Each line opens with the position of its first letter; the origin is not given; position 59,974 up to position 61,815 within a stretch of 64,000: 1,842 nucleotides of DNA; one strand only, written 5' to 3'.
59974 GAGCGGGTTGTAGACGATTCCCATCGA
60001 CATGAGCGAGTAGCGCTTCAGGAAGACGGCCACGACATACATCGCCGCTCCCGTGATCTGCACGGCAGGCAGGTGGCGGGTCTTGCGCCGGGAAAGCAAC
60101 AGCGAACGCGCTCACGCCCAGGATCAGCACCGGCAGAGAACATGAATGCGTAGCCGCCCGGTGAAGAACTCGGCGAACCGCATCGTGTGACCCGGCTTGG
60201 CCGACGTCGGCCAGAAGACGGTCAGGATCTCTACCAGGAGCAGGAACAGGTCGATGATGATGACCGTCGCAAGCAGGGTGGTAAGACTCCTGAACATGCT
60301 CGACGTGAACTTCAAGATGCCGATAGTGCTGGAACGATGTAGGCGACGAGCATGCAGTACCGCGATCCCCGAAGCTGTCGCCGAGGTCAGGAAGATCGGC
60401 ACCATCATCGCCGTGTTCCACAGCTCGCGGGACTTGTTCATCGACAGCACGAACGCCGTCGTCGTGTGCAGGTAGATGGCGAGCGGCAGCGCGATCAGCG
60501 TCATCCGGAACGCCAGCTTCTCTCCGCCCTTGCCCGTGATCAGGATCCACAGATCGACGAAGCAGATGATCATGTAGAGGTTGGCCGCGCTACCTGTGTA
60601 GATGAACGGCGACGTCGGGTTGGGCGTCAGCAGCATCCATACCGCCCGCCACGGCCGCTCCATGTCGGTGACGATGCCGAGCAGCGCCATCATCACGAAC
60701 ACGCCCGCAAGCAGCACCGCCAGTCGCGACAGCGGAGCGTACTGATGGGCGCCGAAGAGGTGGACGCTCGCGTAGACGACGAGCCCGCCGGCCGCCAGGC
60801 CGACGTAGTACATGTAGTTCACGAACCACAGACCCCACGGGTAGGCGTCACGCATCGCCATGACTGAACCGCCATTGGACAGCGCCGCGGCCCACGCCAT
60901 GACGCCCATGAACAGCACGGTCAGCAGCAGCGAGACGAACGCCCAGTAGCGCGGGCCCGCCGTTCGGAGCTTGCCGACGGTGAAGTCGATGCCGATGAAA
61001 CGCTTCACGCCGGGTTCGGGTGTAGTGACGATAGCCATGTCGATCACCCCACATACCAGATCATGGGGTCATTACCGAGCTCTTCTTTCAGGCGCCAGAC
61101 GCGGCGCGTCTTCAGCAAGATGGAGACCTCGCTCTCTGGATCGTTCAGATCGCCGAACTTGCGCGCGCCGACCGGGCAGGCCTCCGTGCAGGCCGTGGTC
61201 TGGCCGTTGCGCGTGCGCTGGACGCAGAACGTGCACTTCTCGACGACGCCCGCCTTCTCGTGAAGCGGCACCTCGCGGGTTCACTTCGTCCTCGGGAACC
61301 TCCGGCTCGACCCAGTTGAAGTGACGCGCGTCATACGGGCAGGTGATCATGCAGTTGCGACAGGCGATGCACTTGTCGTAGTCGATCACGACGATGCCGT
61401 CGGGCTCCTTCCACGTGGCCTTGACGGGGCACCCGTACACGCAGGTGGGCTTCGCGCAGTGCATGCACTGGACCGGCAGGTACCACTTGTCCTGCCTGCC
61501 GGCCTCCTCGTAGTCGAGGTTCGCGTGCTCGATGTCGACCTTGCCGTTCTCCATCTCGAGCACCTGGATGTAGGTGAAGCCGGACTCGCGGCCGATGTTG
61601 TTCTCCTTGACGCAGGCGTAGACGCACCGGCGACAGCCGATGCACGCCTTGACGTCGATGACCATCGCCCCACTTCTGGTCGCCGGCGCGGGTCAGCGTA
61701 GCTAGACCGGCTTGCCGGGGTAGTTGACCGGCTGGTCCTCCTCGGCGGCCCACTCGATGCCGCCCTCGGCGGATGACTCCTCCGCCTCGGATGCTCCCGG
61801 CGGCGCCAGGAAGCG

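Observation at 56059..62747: Seven-gene operon: tetrahaem cytochrome, Tat NrfC-like and NrfD-like subunits, then four tandem anchored multihaem cytochromes (~45 haem sites) under a divergent two-component system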

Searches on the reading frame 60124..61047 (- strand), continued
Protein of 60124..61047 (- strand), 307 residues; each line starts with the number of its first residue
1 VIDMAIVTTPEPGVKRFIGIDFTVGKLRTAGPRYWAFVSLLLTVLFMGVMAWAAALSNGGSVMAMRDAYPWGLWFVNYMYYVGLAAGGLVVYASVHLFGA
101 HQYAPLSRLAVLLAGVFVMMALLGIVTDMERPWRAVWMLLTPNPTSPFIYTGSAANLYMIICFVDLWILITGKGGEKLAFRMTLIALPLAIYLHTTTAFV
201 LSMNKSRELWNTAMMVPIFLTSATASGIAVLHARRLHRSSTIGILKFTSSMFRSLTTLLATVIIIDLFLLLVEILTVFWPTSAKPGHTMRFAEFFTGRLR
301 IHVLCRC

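Call 63: search_solved_structures(query=A1, max_evalue=0.1, show_alignments=1)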
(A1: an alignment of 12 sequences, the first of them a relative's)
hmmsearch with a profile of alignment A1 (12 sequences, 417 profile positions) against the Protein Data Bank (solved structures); distinct sequences matched with E-value up to 0.1: 2.
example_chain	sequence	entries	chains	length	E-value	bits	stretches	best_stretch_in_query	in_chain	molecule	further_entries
6btm_C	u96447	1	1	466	0.0058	18.8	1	19-164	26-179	Alternative Complex III subunit C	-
6f0k_C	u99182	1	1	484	0.057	15.5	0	26-165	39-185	Polysulphide reductase NrfD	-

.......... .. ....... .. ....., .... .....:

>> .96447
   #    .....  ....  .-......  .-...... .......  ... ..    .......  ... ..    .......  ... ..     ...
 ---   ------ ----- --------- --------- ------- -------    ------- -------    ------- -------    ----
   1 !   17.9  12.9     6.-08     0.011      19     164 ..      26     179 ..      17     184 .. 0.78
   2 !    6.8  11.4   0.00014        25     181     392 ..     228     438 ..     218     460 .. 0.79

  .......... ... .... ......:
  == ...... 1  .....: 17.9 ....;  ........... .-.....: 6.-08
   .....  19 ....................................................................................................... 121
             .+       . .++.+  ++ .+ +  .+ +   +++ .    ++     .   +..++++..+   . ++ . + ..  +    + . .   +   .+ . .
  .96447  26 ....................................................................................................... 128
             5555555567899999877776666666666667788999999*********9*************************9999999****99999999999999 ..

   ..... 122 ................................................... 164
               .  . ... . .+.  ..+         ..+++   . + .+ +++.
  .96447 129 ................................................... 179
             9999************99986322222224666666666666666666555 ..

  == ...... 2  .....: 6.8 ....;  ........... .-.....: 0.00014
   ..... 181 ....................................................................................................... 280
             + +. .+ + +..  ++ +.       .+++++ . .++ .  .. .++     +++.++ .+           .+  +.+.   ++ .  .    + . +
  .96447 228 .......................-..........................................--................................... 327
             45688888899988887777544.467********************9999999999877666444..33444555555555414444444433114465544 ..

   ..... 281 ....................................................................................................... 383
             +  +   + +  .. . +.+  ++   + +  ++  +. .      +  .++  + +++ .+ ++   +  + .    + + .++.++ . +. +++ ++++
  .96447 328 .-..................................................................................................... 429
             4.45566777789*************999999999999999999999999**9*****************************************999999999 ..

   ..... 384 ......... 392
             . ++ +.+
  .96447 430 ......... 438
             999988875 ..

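Call 71: predict_structure(alignment_id=A3)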
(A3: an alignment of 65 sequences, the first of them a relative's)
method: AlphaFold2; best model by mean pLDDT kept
length: 415 residues; sequences in the alignment: 65
mean_pLDDT: 77.7   pTM: 0.81
mean pLDDT of the five models: 77.7, 76.8, 76.1, 75.3, 73.1
residues with pLDDT >= 90: 110; 70-90: 192; 50-70: 70; < 50: 43
segments of 3 or more residues with pLDDT < 50: 1-6, 58-66, 203-208, 395-415
pLDDT, mean of each block of 10 residues (from residue 1): 53 82 84 93 91 65 51 79 88 88 91 91 70 68 61 89 89 86 85 64 47 77 93 87 89 94 88 77 74 82 93 89 94 86 59 59 81 92 88 52 35 35
secondary structure, 60 per line:
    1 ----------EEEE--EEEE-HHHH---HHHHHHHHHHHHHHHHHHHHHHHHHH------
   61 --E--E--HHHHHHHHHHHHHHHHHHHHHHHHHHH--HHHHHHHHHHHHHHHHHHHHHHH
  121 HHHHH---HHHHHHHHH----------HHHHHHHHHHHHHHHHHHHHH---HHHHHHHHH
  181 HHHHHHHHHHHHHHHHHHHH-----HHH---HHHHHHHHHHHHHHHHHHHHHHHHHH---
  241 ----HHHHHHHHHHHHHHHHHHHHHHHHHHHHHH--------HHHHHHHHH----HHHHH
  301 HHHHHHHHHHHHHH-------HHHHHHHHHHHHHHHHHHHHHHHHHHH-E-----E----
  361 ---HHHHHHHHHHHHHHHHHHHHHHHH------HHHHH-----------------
elements in order: E11-14 E17-20 H22-25 H29-54 H69-95 H98-125 H129-137 H148-168 H172-200 H212-237 H245-274 H283-291 H296-314 H322-348 H364-387 H394-398

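Call 73: fold_search(model_id=the predicted structure, library=pdb)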
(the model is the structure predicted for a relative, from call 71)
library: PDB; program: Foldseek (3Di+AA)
matches with E <= 10: 690; with E <= 0.001: 9
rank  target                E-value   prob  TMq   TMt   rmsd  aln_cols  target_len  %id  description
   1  8k9e_C                3.1e-12  1.00  0.79  0.74   3.2       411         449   14  Cryo-EM structure of the photosynthetic alternative complex III from Chloroflexus aurantiacus at 3.3 angstrom (released 2024-03-06)
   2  6btm_C                4.1e-12  1.00  0.79  0.72   3.0       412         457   16  Structure of Alternative Complex III from Flavobacterium johnsoniae (Wild Type) (released 2018-05-09)
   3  6lod_C                5.1e-11  1.00  0.80  0.73   3.2       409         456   15  Cryo-EM structure of the air-oxidized photosynthetic alternative complex III from Roseiflexus castenholzii (released 2020-11-04)
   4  6f0k_C                1.9e-10  1.00  0.77  0.72   3.3       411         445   17  Alternative complex III (released 2018-05-09)
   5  9ilt_F                8.2e-07  1.00  0.59  0.61   6.4       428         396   15  Crystal structure of alternative complex III from Chloroflexus aurantiacus (released 2025-03-19)
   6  6btm_F                1.3e-06  1.00  0.58  0.59   8.0       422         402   14  Structure of Alternative Complex III from Flavobacterium johnsoniae (Wild Type) (released 2018-05-09)
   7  8k9e_F                2.2e-06  1.00  0.56  0.58   7.1       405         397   16  Cryo-EM structure of the photosynthetic alternative complex III from Chloroflexus aurantiacus at 3.3 angstrom (released 2024-03-06)
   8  6lod_F                9.4e-05  1.00  0.58  0.61   7.1       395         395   16  Cryo-EM structure of the air-oxidized photosynthetic alternative complex III from Roseiflexus castenholzii (released 2020-11-04)
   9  2vpw_C                1.9e-04  1.00  0.43  0.65   5.4       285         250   22  Polysulfide reductase with bound menaquinone (released 2008-06-10)
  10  6f0k_F                1.1e-03  1.00  0.57  0.61   7.5       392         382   14  Alternative complex III (released 2018-05-09)
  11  9r2g_D                9.5e-03  1.00  0.40  0.46   8.7       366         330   13  Cytochrome bd II oxidase qOR-2 type from Mycobacterium smegmatis (released 2026-03-04)
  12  6rx4_A                2.3e-02  1.00  0.44  0.40  10.9       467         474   14  THE STRUCTURE OF BD OXIDASE FROM ESCHERICHIA COLI (released 2019-11-20)
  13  9r2g_A                4.1e-02  1.00  0.48  0.51   7.4       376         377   13  Cytochrome bd II oxidase qOR-2 type from Mycobacterium smegmatis (released 2026-03-04)
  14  9j97_A                6.1e-02  0.66  0.21  0.22  18.4       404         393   12  Closed structure of human XPR1 (released 2025-03-12)
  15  7oy2_C                7.8e-02  1.00  0.42  0.39  10.5       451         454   12  High resolution structure of cytochrome bd-II oxidase from E. coli (released 2021-12-15)
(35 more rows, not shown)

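Call 86: search_protein_representatives(protein=P0002)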
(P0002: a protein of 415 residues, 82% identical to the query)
Query: 415 residues. Proteins with E-value up to 0.001 (for the whole library): 1611; up to 1e-10: 452; up to 1e-30: 41. The best 150 are listed.
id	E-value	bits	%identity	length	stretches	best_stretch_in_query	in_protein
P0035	6.4e-198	674.4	76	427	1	5-403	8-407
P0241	5.8e-109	381.5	81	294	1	76-297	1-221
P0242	3.2e-81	290.2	65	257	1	179-399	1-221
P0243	1.3e-78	281.6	67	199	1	6-195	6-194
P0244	1.4e-74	268.3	40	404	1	11-403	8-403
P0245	5.7e-67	243.3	37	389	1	12-394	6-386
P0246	4.5e-64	233.7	91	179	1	60-173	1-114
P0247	5.7e-64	233.4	47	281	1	117-397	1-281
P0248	2.0e-62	228.3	81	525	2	156-229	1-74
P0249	3.0e-61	224.4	35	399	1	12-391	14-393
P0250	7.5e-57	210.0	67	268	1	212-385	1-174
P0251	9.5e-57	209.6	66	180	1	247-398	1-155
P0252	7.6e-56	206.6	97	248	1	135-237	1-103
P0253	4.1e-52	194.3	76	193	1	186-318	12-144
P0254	4.7e-52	194.2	33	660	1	30-394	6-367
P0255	8.8e-47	176.8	36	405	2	31-350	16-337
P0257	1.3e-43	166.4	39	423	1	31-394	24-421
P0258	8.1e-42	160.4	32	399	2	33-355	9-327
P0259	1.5e-41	159.6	35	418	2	22-366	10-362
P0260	1.5e-41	159.5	36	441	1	20-392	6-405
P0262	4.5e-41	158.0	36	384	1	39-393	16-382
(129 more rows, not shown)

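Call 87: search_protein_families(library=ncbifam, proteins=[P0244, P0245, P0249, P0254, P0255, P0257, P0258, P0259, P0260, P0262], max_evalue=1e-10)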
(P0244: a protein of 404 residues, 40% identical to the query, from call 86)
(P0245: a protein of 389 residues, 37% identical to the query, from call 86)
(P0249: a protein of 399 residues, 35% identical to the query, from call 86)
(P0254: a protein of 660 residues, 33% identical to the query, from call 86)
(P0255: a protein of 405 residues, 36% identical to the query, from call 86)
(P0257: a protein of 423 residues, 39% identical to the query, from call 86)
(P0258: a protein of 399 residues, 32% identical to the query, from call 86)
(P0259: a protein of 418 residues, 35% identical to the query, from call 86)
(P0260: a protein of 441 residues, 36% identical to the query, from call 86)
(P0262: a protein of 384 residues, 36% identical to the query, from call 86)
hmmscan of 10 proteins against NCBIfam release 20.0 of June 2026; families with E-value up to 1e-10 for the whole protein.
P0244 (404 aa): 3 families
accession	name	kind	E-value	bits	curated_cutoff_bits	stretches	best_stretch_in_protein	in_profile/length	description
NF045798.1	DsrP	equivalog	9.4e-56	189.7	350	1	21-385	5-337/346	sulfate reduction electron transfer complex DsrMKJOP subunit DsrP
NF041784.1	mnquin_red_QrcD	equivalog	2e-22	80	570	1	214-385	221-395/408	menaquinone reductase integral membrane subunit QrcD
NF045714.1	sulf_resp_HmcC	equivalog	1.9e-11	43.9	550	1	54-382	25-359/376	sulfate respiration complex protein HmcC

P0245 (389 aa): 3 families
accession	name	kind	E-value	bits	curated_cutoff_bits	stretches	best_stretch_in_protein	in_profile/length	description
NF045798.1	DsrP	equivalog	1.3e-59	202.4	350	1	15-379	2-339/346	sulfate reduction electron transfer complex DsrMKJOP subunit DsrP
NF041784.1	mnquin_red_QrcD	equivalog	2.3e-18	66.7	570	0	207-384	222-402/408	menaquinone reductase integral membrane subunit QrcD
NF045714.1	sulf_resp_HmcC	equivalog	1.1e-11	44.6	550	0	35-381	11-366/376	sulfate respiration complex protein HmcC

P0249 (399 aa): 1 family
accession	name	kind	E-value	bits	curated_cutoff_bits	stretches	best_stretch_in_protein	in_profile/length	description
NF045798.1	DsrP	equivalog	7.8e-40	137.3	350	1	28-385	7-335/346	sulfate reduction electron transfer complex DsrMKJOP subunit DsrP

P0254 (660 aa): 18 families
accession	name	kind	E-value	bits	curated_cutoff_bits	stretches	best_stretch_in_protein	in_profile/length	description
NF045797.1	DsrO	equivalog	9.1e-70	234.7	200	1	401-637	3-234/235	sulfate reduction electron transfer complex DsrMKJOP subunit DsrO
NF011569.0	PRK14993.1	equivalog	1.9e-62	210.9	416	1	401-647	3-232/244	tetrathionate reductase subunit TtrB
NF045798.1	DsrP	equivalog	7.2e-55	186.8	350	1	3-359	8-338/346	sulfate reduction electron transfer complex DsrMKJOP subunit DsrP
NF041715.1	arsenate_red_ArrB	equivalog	2.1e-54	184.5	450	2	446-559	4-116/233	arsenate respiratory reductase iron-sulfur subunit ArrB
TIGR03149.1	cyt_nit_nrfC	equivalog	7.8e-48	162.8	377.6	1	401-638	2-217/225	cytochrome c nitrite reductase Fe-S protein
NF041782.1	mnquin_red_QrcC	equivalog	6e-45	153.8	400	1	445-645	1-233/239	menaquinone reductase iron-sulfur cluster-binding subunit QrcC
TIGR03478.1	DMSO_red_II_bet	subfamily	4.8e-40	137.4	480.7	1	476-651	108-269/321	DMSO reductase family type II enzyme, iron-sulfur subunit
TIGR02951.1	DMSO_dmsB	equivalog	4.4e-35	121.1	214.1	1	448-607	5-155/161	DMSO/selenate family reductase complex B subunit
NF008134.0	PRK10882.1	equivalog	4e-33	114.9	263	1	489-612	103-215/329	hydrogenase 2 operon protein HybA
NF042979.1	EthbenzDh_ebdB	equivalog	7.8e-32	110.5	740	1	475-638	129-276/354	ethylbenzene dehydrogenase subunit beta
NF045715.1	sulf_resp_HmcB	equivalog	5.2e-27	94.7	420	1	476-626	86-219/307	sulfate respiration complex iron-sulfur protein HmcB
NF038355.1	FDH3_beta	equivalog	1.6e-26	93.5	240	1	447-613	5-172/180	formate dehydrogenase FDH3 subunit beta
TIGR01660.1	narH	equivalog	8.2e-26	90.5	524.05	1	484-605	168-272/492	nitrate reductase subunit beta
NF041784.1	mnquin_red_QrcD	equivalog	2.4e-19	69.9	570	1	5-364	16-401/408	menaquinone reductase integral membrane subunit QrcD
TIGR01582.1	FDH-beta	equivalog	8.3e-19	67.8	334.7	1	434-623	10-200/283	formate dehydrogenase subunit beta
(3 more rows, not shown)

P0255 (405 aa): 4 families
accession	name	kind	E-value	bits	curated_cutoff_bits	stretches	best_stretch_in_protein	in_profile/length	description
NF045798.1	DsrP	equivalog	4e-54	184.3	350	1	14-336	10-302/346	sulfate reduction electron transfer complex DsrMKJOP subunit DsrP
NF041784.1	mnquin_red_QrcD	equivalog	3.1e-25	89.3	570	1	15-400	17-403/408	menaquinone reductase integral membrane subunit QrcD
NF045714.1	sulf_resp_HmcC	equivalog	2.8e-14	53.2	550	1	22-339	7-331/376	sulfate respiration complex protein HmcC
NF008133.1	PRK10881.1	equivalog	5.6e-14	52.4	450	0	22-335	18-335/377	Ni/Fe-hydrogenase cytochrome b subunit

P0257 (423 aa): 4 families
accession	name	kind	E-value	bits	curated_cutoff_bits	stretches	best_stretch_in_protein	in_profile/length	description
NF045798.1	DsrP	equivalog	1.9e-42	145.9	350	2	22-161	10-145/346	sulfate reduction electron transfer complex DsrMKJOP subunit DsrP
NF045714.1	sulf_resp_HmcC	equivalog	3.5e-15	56.2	550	1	33-358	10-326/376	sulfate respiration complex protein HmcC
NF041784.1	mnquin_red_QrcD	equivalog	3e-14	53.1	570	0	228-418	222-401/408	menaquinone reductase integral membrane subunit QrcD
TIGR03148.1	cyt_nit_nrfD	equivalog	4.6e-12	45.8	347.6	1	59-355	8-308/316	cytochrome c nitrite reductase subunit NrfD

P0258 (399 aa): 5 families
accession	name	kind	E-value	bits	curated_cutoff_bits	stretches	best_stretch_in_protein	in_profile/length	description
NF045798.1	DsrP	equivalog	4.3e-54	184.3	350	1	9-277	14-269/346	sulfate reduction electron transfer complex DsrMKJOP subunit DsrP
NF008133.1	PRK10881.1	equivalog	1.6e-16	60.8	450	1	10-379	15-371/377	Ni/Fe-hydrogenase cytochrome b subunit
NF041784.1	mnquin_red_QrcD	equivalog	3.4e-16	59.5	570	1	9-374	20-393/408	menaquinone reductase integral membrane subunit QrcD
TIGR03148.1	cyt_nit_nrfD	equivalog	8.2e-13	48.3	347.6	0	149-315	140-306/316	cytochrome c nitrite reductase subunit NrfD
NF045714.1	sulf_resp_HmcC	equivalog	6.1e-11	42.2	550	0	15-321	9-327/376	sulfate respiration complex protein HmcC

P0259 (418 aa): 4 families
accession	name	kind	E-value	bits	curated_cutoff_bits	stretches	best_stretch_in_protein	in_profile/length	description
NF045798.1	DsrP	equivalog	3.9e-40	138.3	350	1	21-301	16-274/346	sulfate reduction electron transfer complex DsrMKJOP subunit DsrP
NF045714.1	sulf_resp_HmcC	equivalog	4.8e-16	59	550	1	25-343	9-330/376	sulfate respiration complex protein HmcC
NF008133.1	PRK10881.1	equivalog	2.7e-13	50.1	450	1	15-342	8-337/377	Ni/Fe-hydrogenase cytochrome b subunit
NF041784.1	mnquin_red_QrcD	equivalog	4.1e-12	46.1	570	1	19-344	20-361/408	menaquinone reductase integral membrane subunit QrcD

P0260 (441 aa): 2 families
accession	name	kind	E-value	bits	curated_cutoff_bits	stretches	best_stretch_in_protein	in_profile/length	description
NF045798.1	DsrP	equivalog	3.9e-42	144.9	350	1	12-396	7-335/346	sulfate reduction electron transfer complex DsrMKJOP subunit DsrP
NF041784.1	mnquin_red_QrcD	equivalog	2.8e-12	46.6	570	1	13-403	14-400/408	menaquinone reductase integral membrane subunit QrcD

P0262 (384 aa): 6 families
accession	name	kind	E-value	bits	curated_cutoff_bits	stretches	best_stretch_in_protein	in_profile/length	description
NF045798.1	DsrP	equivalog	7.3e-37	127.6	350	1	9-376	13-339/346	sulfate reduction electron transfer complex DsrMKJOP subunit DsrP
NF041784.1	mnquin_red_QrcD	equivalog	3.2e-26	92.6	570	1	8-379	18-400/408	menaquinone reductase integral membrane subunit QrcD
TIGR03148.1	cyt_nit_nrfD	equivalog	2.6e-25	89.4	347.6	1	41-338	6-313/316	cytochrome c nitrite reductase subunit NrfD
NF008133.1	PRK10881.1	equivalog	1.8e-21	77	450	1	9-379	13-373/377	Ni/Fe-hydrogenase cytochrome b subunit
NF045714.1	sulf_resp_HmcC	equivalog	1.5e-18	67.2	550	1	15-379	8-367/376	sulfate respiration complex protein HmcC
NF011568.0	PRK14992.1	equivalog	5.9e-15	55.5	314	1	41-348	15-300/341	tetrathionate reductase subunit TtrC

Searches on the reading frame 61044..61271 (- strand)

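Call 5: search_protein_families(library=pfam, proteins=[window:61044-61271:-], max_evalue=0.01)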
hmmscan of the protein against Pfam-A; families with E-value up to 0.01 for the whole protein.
window:61044-61271:- (75 aa): 1 family
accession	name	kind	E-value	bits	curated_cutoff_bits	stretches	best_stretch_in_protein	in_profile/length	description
PF13247.11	Fer4_11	-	2.7e-09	37.6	26.2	1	5-41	63-99/100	4Fe-4S dicluster domain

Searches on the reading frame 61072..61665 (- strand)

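Call 5: search_protein_families(library=pfam, proteins=[window:61072-61665:-], max_evalue=0.01)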
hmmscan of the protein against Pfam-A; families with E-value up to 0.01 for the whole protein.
window:61072-61665:- (197 aa): 12 families
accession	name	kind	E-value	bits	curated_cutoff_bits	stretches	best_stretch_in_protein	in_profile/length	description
PF12838.12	Fer4_7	-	9.2e-13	48.9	27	2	8-83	2-52/52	4Fe-4S dicluster domain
PF13247.11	Fer4_11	-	1.1e-12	48.4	26.2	1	61-119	4-64/100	4Fe-4S dicluster domain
PF13237.11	Fer4_10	-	1.7e-11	44.3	25.5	2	92-118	2-22/53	4Fe-4S dicluster domain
PF12797.12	Fer4_2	-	1.5e-09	37.6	24.5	2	91-111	2-22/22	4Fe-4S binding domain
PF12837.12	Fer4_6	-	3.8e-09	36.5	25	2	91-113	1-23/24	4Fe-4S binding domain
PF13187.11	Fer4_9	-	6.6e-09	36.1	27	2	7-83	1-51/52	4Fe-4S dicluster domain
PF00037.32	Fer4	-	2.8e-08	33.7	21.1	1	92-113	1-22/24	4Fe-4S binding domain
PF14697.11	Fer4_21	-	1.5e-07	31.8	35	2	66-112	7-55/59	4Fe-4S dicluster domain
PF13183.11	Fer4_8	-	2e-05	25.5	27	1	5-82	2-67/68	4Fe-4S dicluster domain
PF13459.11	Fer4_15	-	0.00015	22.9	22.4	0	2-44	2-45/66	4Fe-4S single cluster domain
PF12800.12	Fer4_4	-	0.00024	21.6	24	1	97-112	2-17/17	4Fe-4S binding domain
PF12798.12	Fer4_3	-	0.0026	18.9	27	0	99-113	1-15/15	4Fe-4S binding domain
